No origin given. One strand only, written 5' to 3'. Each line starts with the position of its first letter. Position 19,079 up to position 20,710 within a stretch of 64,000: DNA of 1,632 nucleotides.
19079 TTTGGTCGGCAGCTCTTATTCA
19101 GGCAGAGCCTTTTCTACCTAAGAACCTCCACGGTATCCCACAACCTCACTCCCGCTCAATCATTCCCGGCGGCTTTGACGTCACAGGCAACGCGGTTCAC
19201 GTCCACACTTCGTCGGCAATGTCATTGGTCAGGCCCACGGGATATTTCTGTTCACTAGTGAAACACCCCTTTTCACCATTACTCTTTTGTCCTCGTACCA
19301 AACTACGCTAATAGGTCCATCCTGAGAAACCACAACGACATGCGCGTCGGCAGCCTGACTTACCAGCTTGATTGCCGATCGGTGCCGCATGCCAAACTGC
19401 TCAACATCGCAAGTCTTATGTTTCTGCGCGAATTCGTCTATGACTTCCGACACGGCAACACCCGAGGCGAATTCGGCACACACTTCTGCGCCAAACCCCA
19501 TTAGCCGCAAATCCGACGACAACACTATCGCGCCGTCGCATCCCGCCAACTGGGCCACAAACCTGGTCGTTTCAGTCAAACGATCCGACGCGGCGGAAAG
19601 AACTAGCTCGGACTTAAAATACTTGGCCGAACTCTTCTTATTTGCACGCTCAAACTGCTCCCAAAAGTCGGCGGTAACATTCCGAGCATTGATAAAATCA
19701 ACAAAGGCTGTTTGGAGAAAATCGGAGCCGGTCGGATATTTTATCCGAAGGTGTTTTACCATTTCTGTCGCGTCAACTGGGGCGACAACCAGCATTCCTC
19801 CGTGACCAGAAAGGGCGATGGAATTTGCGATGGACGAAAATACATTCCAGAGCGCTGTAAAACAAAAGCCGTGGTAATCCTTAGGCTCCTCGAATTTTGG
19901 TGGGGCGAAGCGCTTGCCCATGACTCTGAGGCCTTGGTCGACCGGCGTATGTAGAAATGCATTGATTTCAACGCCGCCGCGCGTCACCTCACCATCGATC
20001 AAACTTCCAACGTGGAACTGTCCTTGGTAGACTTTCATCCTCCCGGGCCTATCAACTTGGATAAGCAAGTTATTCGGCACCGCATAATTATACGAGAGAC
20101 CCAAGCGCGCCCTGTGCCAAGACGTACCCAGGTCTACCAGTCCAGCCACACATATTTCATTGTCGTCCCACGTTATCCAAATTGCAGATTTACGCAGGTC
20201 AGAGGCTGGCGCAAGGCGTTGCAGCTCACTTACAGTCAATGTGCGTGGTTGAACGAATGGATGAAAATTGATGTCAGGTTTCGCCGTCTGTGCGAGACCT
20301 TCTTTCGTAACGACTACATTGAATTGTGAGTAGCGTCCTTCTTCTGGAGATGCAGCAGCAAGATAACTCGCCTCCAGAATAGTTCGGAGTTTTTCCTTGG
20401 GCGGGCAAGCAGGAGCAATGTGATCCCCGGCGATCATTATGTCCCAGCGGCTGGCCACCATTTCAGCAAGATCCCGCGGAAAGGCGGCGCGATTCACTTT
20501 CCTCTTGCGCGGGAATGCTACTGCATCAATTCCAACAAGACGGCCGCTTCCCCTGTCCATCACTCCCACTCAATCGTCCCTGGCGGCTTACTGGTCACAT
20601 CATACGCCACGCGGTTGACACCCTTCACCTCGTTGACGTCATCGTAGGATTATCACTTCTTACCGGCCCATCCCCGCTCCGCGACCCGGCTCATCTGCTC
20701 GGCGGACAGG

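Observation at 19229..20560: Orphan DAC-like (diadenylate cyclase fold) protein with a roughly 250-aa unknown N-terminal domain, carried as a single-gene cassette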

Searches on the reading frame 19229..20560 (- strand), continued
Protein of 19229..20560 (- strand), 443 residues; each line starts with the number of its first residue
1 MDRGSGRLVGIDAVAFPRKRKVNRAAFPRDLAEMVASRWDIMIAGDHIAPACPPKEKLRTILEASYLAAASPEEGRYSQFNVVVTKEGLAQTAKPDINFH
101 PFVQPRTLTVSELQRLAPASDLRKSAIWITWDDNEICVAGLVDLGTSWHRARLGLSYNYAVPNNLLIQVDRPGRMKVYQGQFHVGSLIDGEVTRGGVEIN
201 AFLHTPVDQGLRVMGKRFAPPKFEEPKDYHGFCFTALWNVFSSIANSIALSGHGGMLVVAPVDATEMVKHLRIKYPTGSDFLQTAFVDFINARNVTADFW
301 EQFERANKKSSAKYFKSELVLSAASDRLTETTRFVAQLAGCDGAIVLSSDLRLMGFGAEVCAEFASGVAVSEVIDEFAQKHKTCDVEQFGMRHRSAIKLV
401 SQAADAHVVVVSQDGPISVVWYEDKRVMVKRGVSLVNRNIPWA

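Call 92: get_annotated_region(hit=H1, flank=7000)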
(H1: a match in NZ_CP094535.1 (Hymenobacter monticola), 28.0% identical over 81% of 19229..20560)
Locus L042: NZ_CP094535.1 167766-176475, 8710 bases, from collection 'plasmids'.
description: Hymenobacter monticola strain KACC 22596 plasmid unnamed1, complete sequence
organism: Hymenobacter monticola (NCBI taxid 1705399)
taxonomy: Bacteria; Bacteroidota; Cytophagia; Cytophagales; Hymenobacteraceae; Hymenobacter; Hymenobacter monticola
host: -; source: Single cell,a pond on the Huanglong mountain; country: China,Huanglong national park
typing (MOB-suite, as given by PLSDB): non-mobilizable
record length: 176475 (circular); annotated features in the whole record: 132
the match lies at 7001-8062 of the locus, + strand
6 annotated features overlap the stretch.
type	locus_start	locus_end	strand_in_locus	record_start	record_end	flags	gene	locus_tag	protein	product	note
CDS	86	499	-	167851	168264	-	-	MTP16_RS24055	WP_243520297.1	DUF2147 domain-containing protein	-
CDS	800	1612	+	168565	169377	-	-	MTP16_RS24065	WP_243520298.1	OmpA family protein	-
CDS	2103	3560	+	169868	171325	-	-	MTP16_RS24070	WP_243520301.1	hypothetical protein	-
CDS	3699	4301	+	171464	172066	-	-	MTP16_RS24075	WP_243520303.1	glutathione peroxidase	-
CDS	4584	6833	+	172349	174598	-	-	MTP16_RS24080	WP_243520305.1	patatin-like phospholipase family protein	GO:0006629 - lipid metabolic process [Evidence IEA]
CDS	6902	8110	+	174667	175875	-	-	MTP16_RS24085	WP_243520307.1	putative sensor domain DACNV-containing protein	-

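Call 93: fold_search(model_id=the predicted structure, library=viral)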
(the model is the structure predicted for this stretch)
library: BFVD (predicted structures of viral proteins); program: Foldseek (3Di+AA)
matches with E <= 10: 303; with E <= 0.001: 0
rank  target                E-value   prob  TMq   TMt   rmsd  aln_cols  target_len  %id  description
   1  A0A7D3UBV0            1.3e-01  0.05  0.11  0.14  20.6       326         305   11  (no name in the UniProt tables at hand)
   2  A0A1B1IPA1            1.9e-01  0.10  0.08  0.20  19.8       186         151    9  (no name in the UniProt tables at hand)
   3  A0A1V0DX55            4.5e-01  0.09  0.11  0.14  25.7       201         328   11  Uncharacterized protein [Synechococcus virus S-ESS1]
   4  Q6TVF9                5.0e-01  0.04  0.12  0.08  23.4       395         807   10  Uncharacterized protein [Bovine papular stomatitis virus]
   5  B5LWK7                5.6e-01  0.16  0.12  0.25  12.6       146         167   12  Uncharacterized protein [Feldmannia species virus]
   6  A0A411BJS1            6.0e-01  0.09  0.12  0.20  18.2       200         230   12  (no name in the UniProt tables at hand)
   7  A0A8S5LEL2            6.0e-01  0.02  0.07  0.03  35.1       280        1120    8  Uncharacterized protein [Myoviridae sp. ctBDS4]
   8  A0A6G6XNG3            6.3e-01  0.04  0.12  0.18  19.6       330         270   11  (no name in the UniProt tables at hand)
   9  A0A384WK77            7.5e-01  0.09  0.13  0.14  17.0       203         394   10  Putative MazG pyrophosphatase [Vibrio phage vB_VpaS_KF6]
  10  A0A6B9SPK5            7.9e-01  0.20  0.11  0.13  24.6       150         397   13  (no name in the UniProt tables at hand)
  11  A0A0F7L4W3            8.4e-01  0.41  0.14  0.44  11.3       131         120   14  Uncharacterized protein [uncultured marine virus]
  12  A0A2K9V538            8.4e-01  0.10  0.07  0.26  16.5        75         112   11  Uncharacterized protein [Lactobacillus phage Satyr]
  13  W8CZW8                8.9e-01  0.01  0.08  0.09  23.4       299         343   12  Uncharacterized protein [Erwinia phage PhiEaH1]
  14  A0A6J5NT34            9.4e-01  0.15  0.12  0.34  10.4        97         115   11  Uncharacterized protein [uncultured Caudovirales phage]
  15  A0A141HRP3            9.4e-01  0.06  0.10  0.16  19.2       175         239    9  (no name in the UniProt tables at hand)
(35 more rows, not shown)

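Call 94: search_dna_similar(query=window:19229-20560:-, collection=phages, mode=protein, max_rows=10, max_evalue=0.001)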
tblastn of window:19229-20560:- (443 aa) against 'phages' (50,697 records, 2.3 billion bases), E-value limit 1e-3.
No match.

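Call 96: search_protein_families(library=pfam, proteins=[L042:4584-6833:+, L042:2103-3560:+, L042:6902-8110:+, L042:3699-4301:+, L019:8894-9394:+, L028:9490-10032:+, L028:4401-5258:-, L040:5745-6599:+, L001:9899-10741:+], max_evalue=0.001)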
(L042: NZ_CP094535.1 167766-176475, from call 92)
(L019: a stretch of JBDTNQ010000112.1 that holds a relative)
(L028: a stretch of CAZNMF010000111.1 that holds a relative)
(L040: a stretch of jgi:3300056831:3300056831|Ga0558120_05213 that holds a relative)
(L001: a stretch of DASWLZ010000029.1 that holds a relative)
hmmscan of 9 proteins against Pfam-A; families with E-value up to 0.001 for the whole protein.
L042:4584-6833:+ (749 aa): 2 families
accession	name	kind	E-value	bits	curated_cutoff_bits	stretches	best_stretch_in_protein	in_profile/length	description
PF01734.28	Patatin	-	2.4e-35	122.9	27.7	1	32-221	1-190/191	Patatin-like phospholipase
PF19143.6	Omp85_2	-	7e-14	52.4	23.1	1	515-746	126-351/351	OMP85 superfamily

L042:2103-3560:+ (485 aa): 0 families

L042:6902-8110:+ (402 aa): 2 families
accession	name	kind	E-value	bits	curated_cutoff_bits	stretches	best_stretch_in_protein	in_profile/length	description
PF21751.2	DACNV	-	6.5e-26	90.8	27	1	24-117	5-97/98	Probable sensor domain DACNV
PF02457.21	DAC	-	1.6e-05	24.9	27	1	353-388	80-115/119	DisA bacterial checkpoint controller nucleotide-binding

L042:3699-4301:+ (200 aa): 1 family
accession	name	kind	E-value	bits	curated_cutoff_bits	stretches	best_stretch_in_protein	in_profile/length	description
PF00255.25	GSHPx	-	1.1e-29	102.6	27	1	41-147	1-107/108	Glutathione peroxidase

L019:8894-9394:+ (167 aa): 3 families
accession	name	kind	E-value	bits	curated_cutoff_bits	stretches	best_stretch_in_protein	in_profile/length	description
PF00255.25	GSHPx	-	1e-45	154.2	27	1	8-115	1-108/108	Glutathione peroxidase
PF00578.27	AhpC-TSA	-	4e-08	33.7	26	1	9-143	6-122/124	AhpC/TSA family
PF08534.16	Redoxin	-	4.1e-05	23.8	26.6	1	10-153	8-139/148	Redoxin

L028:9490-10032:+ (181 aa): 3 families
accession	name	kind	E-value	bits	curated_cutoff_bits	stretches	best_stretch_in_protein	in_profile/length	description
PF00255.25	GSHPx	-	2.1e-45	153.2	27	1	5-112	1-108/108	Glutathione peroxidase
PF00578.27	AhpC-TSA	-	5.4e-05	23.6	26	1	7-95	7-88/124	AhpC/TSA family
PF08534.16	Redoxin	-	0.00042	20.6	26.6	0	11-150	14-139/148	Redoxin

L028:4401-5258:- (285 aa): 0 families

L040:5745-6599:+ (284 aa): 0 families

L001:9899-10741:+ (281 aa): 1 family
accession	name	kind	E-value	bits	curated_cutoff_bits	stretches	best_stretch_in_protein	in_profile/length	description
PF00656.27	Peptidase_C14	-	1.2e-17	64.8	21.4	1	16-261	10-221/233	Caspase domain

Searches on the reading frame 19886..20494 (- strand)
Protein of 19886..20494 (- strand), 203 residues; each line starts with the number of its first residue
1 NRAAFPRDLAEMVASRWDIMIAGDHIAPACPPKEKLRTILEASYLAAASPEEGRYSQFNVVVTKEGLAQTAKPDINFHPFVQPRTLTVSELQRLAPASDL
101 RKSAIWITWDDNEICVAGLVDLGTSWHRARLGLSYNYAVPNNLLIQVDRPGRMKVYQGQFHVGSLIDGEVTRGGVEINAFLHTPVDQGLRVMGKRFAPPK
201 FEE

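Call 51: predict_structure(alignment_id=A2)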
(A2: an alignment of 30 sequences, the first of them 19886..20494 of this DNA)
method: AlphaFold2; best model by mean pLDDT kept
length: 203 residues; sequences in the alignment: 30
mean_pLDDT: 88.7   pTM: 0.81
mean pLDDT of the five models: 88.7, 88.0, 87.2, 86.7, 86.0
residues with pLDDT >= 90: 125; 70-90: 56; 50-70: 22; < 50: 0
segments of 3 or more residues with pLDDT < 50: none
pLDDT, mean of each block of 10 residues (from residue 1): 94 94 84 98 96 92 84 85 98 94 96 97 77 64 95 93 96 76 82 86 73
secondary structure, 60 per line:
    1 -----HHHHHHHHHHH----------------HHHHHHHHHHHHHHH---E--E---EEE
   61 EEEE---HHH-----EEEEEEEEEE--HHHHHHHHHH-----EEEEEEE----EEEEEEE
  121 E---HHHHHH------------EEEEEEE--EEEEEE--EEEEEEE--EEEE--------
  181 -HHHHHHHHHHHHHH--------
elements in order: H6-16 H33-47 E58-64 E76-85 H88-97 E103-109 E114-121 H125-130 E143-149 E152-157 E160-166 E169-172 H182-195

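Call 55: fold_search(model_id=the predicted structure, library=pdb)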
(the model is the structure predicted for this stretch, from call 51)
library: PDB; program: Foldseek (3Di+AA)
matches with E <= 10: 264; with E <= 0.001: 1
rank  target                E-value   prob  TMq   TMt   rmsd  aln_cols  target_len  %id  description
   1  7dfx_B                5.2e-04  1.00  0.36  0.44  11.0       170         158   15  Structure and function of Diadenylate cyclase DacM in Mycoplasma ovipneumoniae (released 2021-11-17)
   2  8ofj_A                9.8e-03  0.87  0.32  0.40  12.9       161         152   12  Mycoplasma pneumoniae CdaM (released 2023-06-21)
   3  9y4s_H                1.1e-02  0.92  0.32  0.21  12.5       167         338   14  Crystal structure of DNA integrity scanning protein (DisA) from Mycobacterium tuberculosis in complex with cyclic di-A (released 2025-09-17)
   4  5b3t_A                2.7e-01  0.12  0.23  0.16  17.6       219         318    9  Crystal structure of apo-form biliverdin reductase from Synechocystis sp. PCC 6803 (released 2017-02-15)
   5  5b3t_B                2.8e-01  0.12  0.22  0.16  17.8       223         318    9  Crystal structure of apo-form biliverdin reductase from Synechocystis sp. PCC 6803 (released 2017-02-15)
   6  5b3u_B                3.6e-01  0.11  0.21  0.15  14.9       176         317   10  Crystal structure of biliverdin reductase in complex with NADP+ from Synechocystis sp. PCC 6803 (released 2017-02-15)
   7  7jic_A                3.8e-01  0.03  0.12  0.10  18.4       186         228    9  Structure of human CD19-CD81 co-receptor complex bound to coltuximab Fab fragment (released 2021-01-20)
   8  1f32                  5.5e-01  0.08  0.15  0.21  15.1       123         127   14  CRYSTAL STRUCTURE OF ASCARIS PEPSIN INHIBITOR-3 (released 2001-02-01)
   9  1xea_A                6.6e-01  0.11  0.19  0.13  14.7       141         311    8  Crystal structure of a Gfo/Idh/MocA family oxidoreductase from Vibrio cholerae (released 2004-09-28)
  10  4bos_A                7.1e-01  0.04  0.13  0.14  18.6       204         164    9  Structure of OTUD2 OTU domain in complex with Ubiquitin K11-linked peptide (released 2013-07-24)
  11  5lrx_C                8.0e-01  0.03  0.17  0.11  17.4       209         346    8  Structure of A20 OTU domain bound to ubiquitin (released 2016-10-19)
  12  3e3y_A                9.0e-01  0.02  0.13  0.12  17.4       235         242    9  Q138F HincII bound to GTTAAC and cocrystallized with 5 mM Ca2+ (released 2008-08-26)
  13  8fm6_A                9.6e-01  0.10  0.11  0.21  12.8        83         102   13  Dri1 hemoprotein variant H21A with a zinc-mirror heme site (released 2024-04-24)
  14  5b3v_B                9.6e-01  0.05  0.20  0.14  18.3       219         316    9  Crystal structure of biliverdin reductase in complex with biliverdin and NADP+ from Synechocystis sp. PCC 6803 (released 2017-02-15)
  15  4boq                  9.6e-01  0.03  0.13  0.14  17.3       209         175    9  Structure of OTUD2 OTU domain (released 2013-07-17)
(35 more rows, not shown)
